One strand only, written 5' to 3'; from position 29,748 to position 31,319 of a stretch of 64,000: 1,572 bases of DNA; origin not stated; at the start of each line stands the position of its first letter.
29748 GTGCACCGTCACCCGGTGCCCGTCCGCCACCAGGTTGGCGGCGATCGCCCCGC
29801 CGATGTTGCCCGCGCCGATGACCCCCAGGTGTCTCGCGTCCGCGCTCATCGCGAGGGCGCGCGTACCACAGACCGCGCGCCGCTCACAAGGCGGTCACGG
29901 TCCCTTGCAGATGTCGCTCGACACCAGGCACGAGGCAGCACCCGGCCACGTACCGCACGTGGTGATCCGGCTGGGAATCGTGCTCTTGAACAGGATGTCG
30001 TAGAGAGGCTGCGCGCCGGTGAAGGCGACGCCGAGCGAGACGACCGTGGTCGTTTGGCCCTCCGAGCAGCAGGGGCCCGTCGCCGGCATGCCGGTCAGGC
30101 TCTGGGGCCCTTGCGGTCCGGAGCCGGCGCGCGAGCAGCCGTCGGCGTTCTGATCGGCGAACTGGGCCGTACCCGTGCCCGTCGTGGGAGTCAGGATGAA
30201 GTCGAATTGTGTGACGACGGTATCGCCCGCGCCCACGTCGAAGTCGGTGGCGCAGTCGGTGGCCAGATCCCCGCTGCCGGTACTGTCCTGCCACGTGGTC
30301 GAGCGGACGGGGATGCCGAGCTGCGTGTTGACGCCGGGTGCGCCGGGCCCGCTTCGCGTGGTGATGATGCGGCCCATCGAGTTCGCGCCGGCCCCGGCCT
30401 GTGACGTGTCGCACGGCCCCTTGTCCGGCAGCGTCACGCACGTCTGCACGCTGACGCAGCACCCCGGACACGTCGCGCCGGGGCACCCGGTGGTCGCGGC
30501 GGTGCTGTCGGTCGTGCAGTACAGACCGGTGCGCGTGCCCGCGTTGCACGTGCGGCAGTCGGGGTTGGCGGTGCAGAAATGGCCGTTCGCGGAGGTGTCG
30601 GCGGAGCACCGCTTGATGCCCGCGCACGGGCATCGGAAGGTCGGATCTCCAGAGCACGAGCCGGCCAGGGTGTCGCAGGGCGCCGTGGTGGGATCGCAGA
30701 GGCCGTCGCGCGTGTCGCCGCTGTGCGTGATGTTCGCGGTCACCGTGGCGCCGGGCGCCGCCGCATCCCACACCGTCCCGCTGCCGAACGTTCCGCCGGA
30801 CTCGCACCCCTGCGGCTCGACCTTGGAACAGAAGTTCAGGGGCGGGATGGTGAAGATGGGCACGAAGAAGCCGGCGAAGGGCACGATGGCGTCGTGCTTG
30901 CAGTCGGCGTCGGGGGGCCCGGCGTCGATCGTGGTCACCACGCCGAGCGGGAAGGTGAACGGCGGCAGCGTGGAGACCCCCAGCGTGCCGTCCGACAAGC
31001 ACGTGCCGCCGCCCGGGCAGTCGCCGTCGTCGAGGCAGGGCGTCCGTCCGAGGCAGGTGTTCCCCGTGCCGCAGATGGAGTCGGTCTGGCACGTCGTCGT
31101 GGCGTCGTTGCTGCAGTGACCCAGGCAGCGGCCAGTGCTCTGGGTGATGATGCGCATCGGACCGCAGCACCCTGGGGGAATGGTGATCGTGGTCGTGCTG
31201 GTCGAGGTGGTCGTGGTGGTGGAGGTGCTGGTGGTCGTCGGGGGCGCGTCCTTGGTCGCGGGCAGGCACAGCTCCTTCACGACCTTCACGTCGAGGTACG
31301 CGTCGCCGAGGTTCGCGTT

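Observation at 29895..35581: Tandem pair of giant secreted paralogs built from an unrecognised repeated N-module, Thr-rich linkers and a shared ~430-aa Cys-rich C-domain; one paralog has an extra inserted domain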

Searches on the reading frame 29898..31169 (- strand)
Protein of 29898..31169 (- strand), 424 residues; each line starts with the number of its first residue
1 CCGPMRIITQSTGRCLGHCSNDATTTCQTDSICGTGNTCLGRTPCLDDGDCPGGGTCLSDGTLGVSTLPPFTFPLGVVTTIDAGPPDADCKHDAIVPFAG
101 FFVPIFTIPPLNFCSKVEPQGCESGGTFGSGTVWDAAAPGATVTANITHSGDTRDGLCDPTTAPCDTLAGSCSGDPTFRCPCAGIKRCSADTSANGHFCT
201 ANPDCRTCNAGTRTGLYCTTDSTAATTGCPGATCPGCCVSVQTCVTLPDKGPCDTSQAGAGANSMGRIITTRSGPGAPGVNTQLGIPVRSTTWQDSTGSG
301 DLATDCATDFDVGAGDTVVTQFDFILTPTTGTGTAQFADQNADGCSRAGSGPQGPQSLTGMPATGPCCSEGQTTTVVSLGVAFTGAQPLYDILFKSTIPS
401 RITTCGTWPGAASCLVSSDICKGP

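Call 6: find_homologous_proteins(query=window:29898-31169:-)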
Query seq(424 aa) (424 aa): 24 proteins with E <= 0.001 among 8000 candidates.
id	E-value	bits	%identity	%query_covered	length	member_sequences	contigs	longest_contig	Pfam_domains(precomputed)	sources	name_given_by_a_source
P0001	2.3e-137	477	56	100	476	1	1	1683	-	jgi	-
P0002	9.4e-67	244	52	40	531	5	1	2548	-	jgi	jgi:hypothetical protein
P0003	4.2e-63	232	50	41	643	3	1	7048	PF24247.2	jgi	jgi:hypothetical protein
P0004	9.0e-62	227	50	34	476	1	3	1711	-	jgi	jgi:hypothetical protein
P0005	6.4e-60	221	50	37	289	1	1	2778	-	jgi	jgi:hypothetical protein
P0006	7.2e-60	221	42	70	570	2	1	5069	-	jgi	jgi:hypothetical protein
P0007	9.6e-56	208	50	25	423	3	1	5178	-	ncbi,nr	ncbi:MAG TPA: hypothetical protein VKA21_04850 [Candidatus Binatia bacterium]|nr:hypothetical protei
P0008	7.9e-55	205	42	51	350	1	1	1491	-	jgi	jgi:hypothetical protein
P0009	3.2e-54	203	41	45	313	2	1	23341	-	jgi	jgi:hypothetical protein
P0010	1.8e-53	200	44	43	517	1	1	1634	-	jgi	jgi:hypothetical protein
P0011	3.6e-53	199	42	40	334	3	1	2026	-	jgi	jgi:hypothetical protein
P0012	2.0e-52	197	46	39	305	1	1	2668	-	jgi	jgi:hypothetical protein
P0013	3.5e-52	196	54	27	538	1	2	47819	-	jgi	jgi:hypothetical protein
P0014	5.2e-52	195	46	41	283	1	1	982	-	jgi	jgi:hypothetical protein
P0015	5.6e-47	179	39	41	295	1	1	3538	-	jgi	jgi:hypothetical protein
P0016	5.2e-46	175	39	43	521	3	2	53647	-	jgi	jgi:hypothetical protein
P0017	9.4e-45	171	42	37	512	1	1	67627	-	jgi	jgi:hypothetical protein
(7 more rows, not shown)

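Call 22: search_solved_structures(query=A1, max_evalue=1)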
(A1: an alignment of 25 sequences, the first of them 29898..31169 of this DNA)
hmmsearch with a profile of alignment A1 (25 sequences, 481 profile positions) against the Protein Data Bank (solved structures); distinct sequences matched with E-value up to 1: 0.

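Call 26: predict_structure(alignment_id=A1)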
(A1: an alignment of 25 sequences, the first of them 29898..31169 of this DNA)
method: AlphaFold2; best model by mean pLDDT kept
length: 424 residues; sequences in the alignment: 25
mean_pLDDT: 66.0   pTM: 0.65
mean pLDDT of the five models: 66.0, 63.9, 63.2, 63.0, 62.6
residues with pLDDT >= 90: 97; 70-90: 120; 50-70: 83; < 50: 124
segments of 3 or more residues with pLDDT < 50: 123-125, 153-266, 419-424
pLDDT, mean of each block of 10 residues (from residue 1): 94 73 56 62 74 78 88 91 93 90 91 90 67 87 61 42 33 33 29 29 33 31 33 26 27 37 48 68 90 80 80 88 86 76 57 80 92 91 68 88 90 54 38
secondary structure, 60 per line:
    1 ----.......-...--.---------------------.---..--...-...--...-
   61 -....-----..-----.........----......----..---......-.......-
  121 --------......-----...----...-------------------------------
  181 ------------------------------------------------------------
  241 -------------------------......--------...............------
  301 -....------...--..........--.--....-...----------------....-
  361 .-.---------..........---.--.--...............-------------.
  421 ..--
elements in order: E5-11 E13-15 E57-59 E62-65 E78-86 E91-96 E106-108 E113-119 E129-134 E147-149 E266-271 E280-294 H302-305 E317-326 E332-335 E337-339 E356-359 E373-382 E392-406

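Call 34: search_protein_representatives(alignment_id=A1)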
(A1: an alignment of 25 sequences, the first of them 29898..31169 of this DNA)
Query: 25 sequences, 481 profile positions. Proteins with E-value up to 0.001 (for the whole library): 250; up to 1e-10: 207; up to 1e-30: 122. The best 150 are listed.
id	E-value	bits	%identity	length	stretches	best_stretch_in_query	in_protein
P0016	3.8e-180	616.7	-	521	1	13-460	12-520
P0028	1.9e-166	571.5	-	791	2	14-462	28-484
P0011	1.2e-162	559.0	-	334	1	139-460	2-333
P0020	4.3e-156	537.4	-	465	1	13-460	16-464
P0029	9.8e-156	536.2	-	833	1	43-460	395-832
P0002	3.1e-153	527.9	-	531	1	14-460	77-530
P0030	4.6e-151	520.8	-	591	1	75-460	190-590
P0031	8.9e-149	513.2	-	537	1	26-460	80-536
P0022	6.8e-147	507.0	-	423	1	67-460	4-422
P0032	1.3e-146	506.1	-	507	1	9-460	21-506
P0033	2.8e-146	505.0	-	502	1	67-460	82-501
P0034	6.6e-144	497.2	-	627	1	34-460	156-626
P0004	1.6e-130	453.1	-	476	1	62-461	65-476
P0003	2.4e-129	449.2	-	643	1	45-461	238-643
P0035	1.0e-127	443.8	-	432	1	64-460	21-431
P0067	2.1e-84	301.0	-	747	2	221-460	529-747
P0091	2.3e-61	225.0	-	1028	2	129-362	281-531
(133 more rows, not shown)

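Call 40: find_encoding_contigs(protein=P0017, flank=10000, max_places=2)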
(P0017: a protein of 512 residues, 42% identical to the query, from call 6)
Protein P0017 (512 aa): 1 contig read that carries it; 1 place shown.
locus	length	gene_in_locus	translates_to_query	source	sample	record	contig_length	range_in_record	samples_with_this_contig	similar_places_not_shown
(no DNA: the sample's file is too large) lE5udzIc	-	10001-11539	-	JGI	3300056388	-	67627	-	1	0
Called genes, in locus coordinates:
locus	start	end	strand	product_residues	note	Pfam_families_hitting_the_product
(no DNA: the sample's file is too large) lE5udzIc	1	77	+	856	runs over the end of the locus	PF05175:MTS (weak), PF01564:Spermine_synth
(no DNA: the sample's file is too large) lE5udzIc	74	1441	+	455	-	PF00171:Aldedh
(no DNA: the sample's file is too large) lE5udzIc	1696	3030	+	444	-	PF02412:TSP_3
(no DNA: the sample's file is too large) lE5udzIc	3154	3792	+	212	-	-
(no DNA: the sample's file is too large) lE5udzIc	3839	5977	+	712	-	PF00884:Sulfatase, PF01663:Phosphodiest (faint), PF16347:SGSH_C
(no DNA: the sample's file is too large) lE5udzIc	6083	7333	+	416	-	PF00202:Aminotran_3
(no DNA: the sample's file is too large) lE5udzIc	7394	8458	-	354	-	PF00034:Cytochrom_C (faint), PF03150:CCP_MauG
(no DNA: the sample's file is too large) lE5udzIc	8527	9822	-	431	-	PF00224:PK, PF02887:PK_C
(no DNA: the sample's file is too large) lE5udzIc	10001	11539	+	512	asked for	-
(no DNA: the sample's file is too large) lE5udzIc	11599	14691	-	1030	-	PF00873:ACR_tran, PF03176:MMPL (weak)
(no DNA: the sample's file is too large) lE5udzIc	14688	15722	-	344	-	PF25917:BSH_RND (weak), PF25973:BSH_CzcB, PF25944:Beta-barrel_RND (weak), PF25954:Beta-barrel_RND_2, PF25967:RND-MFP_C, PF25975:CzcB_C (weak), PF25989:YknX_C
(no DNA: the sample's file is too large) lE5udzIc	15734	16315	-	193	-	PF00440:TetR_N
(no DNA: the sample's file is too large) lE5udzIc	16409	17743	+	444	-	PF14417:MEDS, PF02607:B12-binding_2, PF02310:B12-binding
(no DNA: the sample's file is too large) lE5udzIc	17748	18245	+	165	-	PF13560:HTH_31, PF01381:HTH_3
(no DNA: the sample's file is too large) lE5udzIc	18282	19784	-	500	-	PF18313:TLP1_add_C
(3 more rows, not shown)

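Call 41: find_encoding_contigs(protein=P0016, flank=10000, max_places=2)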
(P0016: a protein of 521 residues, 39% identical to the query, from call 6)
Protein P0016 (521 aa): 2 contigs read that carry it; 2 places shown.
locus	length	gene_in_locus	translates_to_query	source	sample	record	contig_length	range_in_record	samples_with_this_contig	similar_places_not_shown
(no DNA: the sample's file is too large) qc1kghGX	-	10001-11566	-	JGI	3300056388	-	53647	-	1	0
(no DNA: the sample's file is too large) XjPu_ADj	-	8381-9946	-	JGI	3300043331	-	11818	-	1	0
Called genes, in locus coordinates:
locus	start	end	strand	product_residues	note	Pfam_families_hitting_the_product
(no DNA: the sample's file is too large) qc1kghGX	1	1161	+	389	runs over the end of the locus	PF04909:Amidohydro_2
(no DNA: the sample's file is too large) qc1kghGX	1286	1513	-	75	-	-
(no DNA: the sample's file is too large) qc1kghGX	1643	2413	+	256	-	PF14518:Haem_oxygenas_2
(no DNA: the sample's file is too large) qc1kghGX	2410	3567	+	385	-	PF00108:Thiolase_N (faint), PF22691:Thiolase_C_1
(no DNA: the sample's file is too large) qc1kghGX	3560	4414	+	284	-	PF00561:Abhydrolase_1, PF12146:Hydrolase_4, PF12697:Abhydrolase_6, PF00561:Abhydrolase_1 (weak)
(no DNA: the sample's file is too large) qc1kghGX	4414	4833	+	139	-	PF12172:zf-ChsH2, PF01796:OB_ChsH2_C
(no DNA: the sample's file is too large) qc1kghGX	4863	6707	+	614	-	PF02538:Hydantoinase_B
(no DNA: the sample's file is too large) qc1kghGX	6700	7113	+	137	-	PF01042:Ribonuc_L-PSP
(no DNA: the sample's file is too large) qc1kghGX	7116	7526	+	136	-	PF01894:YjbQ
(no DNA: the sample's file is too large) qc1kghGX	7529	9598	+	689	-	PF05378:Hydant_A_N, PF01968:Hydantoinase_A, PF19278:Hydant_A_C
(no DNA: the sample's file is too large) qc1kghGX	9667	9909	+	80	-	-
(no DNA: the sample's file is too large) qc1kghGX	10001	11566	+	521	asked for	-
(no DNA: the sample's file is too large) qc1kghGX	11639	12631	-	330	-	PF00753:Lactamase_B, PF21221:B_lactamase-like_C (weak)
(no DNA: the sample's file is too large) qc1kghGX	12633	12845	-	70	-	PF07311:Dodecin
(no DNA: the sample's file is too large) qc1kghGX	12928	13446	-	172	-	PF00293:NUDIX, PF14815:NUDIX_4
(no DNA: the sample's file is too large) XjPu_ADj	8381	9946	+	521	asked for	-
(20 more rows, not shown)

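Call 42: find_encoding_contigs(protein=P0013, flank=10000, max_places=2)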
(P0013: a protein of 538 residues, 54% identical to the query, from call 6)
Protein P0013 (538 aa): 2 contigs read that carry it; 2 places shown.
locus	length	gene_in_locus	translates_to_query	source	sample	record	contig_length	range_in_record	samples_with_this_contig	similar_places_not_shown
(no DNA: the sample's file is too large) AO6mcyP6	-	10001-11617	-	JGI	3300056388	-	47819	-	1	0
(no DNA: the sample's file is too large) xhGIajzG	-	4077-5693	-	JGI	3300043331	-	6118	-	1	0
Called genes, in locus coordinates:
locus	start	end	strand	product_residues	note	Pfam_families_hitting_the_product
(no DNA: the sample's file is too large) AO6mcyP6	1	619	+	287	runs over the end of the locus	PF03668:RapZ-like_N, PF22740:PapZ_C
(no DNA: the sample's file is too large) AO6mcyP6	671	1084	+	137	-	PF03610:EIIA-man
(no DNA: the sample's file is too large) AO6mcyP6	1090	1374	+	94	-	PF00381:PTS-HPr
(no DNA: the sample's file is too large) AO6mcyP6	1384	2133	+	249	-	PF07021:MetW (weak), PF13489:Methyltransf_23, PF13847:Methyltransf_31, PF08241:Methyltransf_11, PF08242:Methyltransf_12, PF13649:Methyltransf_25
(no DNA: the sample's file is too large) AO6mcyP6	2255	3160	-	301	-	PF01040:UbiA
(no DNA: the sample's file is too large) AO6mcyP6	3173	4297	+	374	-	PF01075:Glyco_transf_9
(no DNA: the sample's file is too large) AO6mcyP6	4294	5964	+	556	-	PF13432:TPR_16 (faint), PF13424:TPR_12 (faint), PF07719:TPR_2 (faint), PF13176:TPR_7 (faint), PF13374:TPR_10 (faint), PF14559:TPR_19 (weak)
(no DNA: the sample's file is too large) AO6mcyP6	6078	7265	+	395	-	PF00438:S-AdoMet_synt_N, PF02772:S-AdoMet_synt_M, PF02773:S-AdoMet_synt_C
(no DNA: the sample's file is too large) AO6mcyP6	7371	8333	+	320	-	PF01022:HTH_5, PF12802:MarR_2, PF12840:HTH_20, PF13489:Methyltransf_23, PF01209:Ubie_methyltran, PF13847:Methyltransf_31, PF08241:Methyltransf_11, PF08242:Methyltransf_12, +3 more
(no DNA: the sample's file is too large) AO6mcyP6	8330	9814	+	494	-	PF05221:AdoHcyase, PF00670:AdoHcyase_NAD, PF02826:2-Hacid_dh_C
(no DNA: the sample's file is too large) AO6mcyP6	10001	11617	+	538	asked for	-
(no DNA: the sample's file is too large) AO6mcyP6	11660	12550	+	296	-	PF12706:Lactamase_B_2, PF00753:Lactamase_B (weak)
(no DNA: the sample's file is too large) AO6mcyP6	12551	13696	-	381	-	PF04055:Radical_SAM, PF06969:HemN_C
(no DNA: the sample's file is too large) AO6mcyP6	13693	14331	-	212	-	PF00702:Hydrolase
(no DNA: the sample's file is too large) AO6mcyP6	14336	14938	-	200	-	PF01726:LexA_DNA_bind, PF00717:Peptidase_S24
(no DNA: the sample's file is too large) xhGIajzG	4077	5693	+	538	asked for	-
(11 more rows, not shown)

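Call 73: find_encoding_contigs(protein=P0067, flank=10000, max_places=4)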
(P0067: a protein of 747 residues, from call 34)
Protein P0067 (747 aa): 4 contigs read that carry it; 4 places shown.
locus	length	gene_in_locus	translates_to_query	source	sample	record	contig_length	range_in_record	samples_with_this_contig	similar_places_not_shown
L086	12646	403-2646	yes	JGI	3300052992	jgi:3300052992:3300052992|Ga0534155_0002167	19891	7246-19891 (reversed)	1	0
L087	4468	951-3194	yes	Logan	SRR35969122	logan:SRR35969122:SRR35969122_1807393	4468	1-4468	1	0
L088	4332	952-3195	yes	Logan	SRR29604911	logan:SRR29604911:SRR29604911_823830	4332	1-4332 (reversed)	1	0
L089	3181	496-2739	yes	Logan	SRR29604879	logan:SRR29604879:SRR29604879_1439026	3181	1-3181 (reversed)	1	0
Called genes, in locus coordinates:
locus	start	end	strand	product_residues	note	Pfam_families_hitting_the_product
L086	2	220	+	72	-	?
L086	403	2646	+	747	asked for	-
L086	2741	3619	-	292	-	PF03446:NAD_binding_2, PF03807:F420_oxidored (weak), PF14833:NAD_binding_11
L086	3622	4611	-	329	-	PF01384:PHO4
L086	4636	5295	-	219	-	PF01865:PhoU_div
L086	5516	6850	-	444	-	PF00072:Response_reg, PF00158:Sigma54_activat, PF14532:Sigma54_activ_2, PF00004:AAA (weak), PF07728:AAA_5, PF25601:AAA_lid_14, PF02954:HTH_8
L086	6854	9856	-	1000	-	PF02702:KdpD, PF13493:DUF4118, PF13492:GAF_3, PF00989:PAS (weak), PF08448:PAS_4, PF00512:HisKA, PF02518:HATPase_c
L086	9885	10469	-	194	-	PF02669:KdpC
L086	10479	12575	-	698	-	PF00122:E1-E2_ATPase, PF00702:Hydrolase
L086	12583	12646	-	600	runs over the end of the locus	PF03814:KdpA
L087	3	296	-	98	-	?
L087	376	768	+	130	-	-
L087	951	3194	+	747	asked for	-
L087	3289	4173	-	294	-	PF03446:NAD_binding_2, PF03807:F420_oxidored (weak), PF14833:NAD_binding_11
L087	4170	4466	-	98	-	?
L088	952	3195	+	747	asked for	-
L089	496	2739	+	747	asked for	-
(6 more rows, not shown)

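Call 74: find_encoding_contigs(protein=P0091, flank=8000, max_places=2)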
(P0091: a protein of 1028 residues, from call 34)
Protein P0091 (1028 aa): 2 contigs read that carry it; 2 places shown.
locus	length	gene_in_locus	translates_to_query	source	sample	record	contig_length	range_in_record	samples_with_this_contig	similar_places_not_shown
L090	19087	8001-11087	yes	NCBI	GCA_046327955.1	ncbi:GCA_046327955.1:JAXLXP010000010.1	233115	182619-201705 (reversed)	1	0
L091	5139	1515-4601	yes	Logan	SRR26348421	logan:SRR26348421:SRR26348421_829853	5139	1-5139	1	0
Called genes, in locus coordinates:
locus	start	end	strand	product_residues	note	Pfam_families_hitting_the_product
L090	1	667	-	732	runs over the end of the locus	PF02369:Big_1 (weak)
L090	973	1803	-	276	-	PF00378:ECH_1, PF16113:ECH_2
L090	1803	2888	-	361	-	PF11583:AurF (weak)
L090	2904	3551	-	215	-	PF00440:TetR_N, PF17938:TetR_C_29 (weak)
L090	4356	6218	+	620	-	PF01731:Arylesterase (faint), PF08450:SGL (faint), PF10282:Lactonase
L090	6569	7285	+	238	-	-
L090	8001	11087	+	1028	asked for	PF17164:DUF5122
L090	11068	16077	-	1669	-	PF26549:Tricorn_N (faint), PF07676:PD40 (faint)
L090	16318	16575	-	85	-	-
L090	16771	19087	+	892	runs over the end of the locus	PF01590:GAF (faint), PF13185:GAF_2 (weak), PF13492:GAF_3 (weak), PF00512:HisKA, PF02518:HATPase_c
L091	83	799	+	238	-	-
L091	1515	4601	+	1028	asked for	PF17164:DUF5122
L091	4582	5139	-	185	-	?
